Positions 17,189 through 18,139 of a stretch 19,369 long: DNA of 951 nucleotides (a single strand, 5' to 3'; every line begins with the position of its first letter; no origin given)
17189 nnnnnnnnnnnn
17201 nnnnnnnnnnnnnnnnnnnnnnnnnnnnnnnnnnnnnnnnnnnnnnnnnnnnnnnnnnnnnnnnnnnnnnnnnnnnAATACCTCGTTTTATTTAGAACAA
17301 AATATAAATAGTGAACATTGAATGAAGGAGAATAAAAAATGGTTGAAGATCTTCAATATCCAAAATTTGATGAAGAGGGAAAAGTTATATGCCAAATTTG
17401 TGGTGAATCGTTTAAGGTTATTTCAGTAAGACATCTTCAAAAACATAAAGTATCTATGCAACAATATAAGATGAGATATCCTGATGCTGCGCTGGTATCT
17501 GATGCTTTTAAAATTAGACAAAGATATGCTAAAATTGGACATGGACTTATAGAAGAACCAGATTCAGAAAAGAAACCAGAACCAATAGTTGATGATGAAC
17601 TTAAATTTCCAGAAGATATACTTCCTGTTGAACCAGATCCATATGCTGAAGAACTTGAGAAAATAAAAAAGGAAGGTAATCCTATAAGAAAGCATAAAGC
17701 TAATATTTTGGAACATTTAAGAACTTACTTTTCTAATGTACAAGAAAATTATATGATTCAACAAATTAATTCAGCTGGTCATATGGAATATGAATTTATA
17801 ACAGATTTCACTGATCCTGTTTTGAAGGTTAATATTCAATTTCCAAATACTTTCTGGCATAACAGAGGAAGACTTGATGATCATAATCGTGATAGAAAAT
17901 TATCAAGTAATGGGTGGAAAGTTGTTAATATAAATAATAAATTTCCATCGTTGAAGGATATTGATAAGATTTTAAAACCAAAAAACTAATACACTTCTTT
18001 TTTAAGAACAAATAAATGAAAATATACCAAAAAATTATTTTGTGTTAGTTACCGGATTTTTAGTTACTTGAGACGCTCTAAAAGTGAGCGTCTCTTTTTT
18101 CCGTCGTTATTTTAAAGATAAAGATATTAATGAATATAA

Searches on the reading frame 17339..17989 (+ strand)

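Call 44: search_protein_families(library=phrogs, proteins=[window:17339-17989:+], max_evalue=0.00001)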
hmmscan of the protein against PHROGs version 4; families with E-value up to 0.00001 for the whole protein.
window:17339-17989:+ (216 aa): 0 families

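Call 45: search_protein_families(library=pfam, proteins=[window:17339-17989:+], max_evalue=0.001)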
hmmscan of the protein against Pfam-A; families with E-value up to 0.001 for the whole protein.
window:17339-17989:+ (216 aa): 1 family
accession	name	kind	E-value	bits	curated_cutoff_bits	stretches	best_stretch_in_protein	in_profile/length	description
PF05443.17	ROS_MUCR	-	2.1e-06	28.2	25.4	1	13-57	62-109/123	ROS/MUCR transcriptional regulator protein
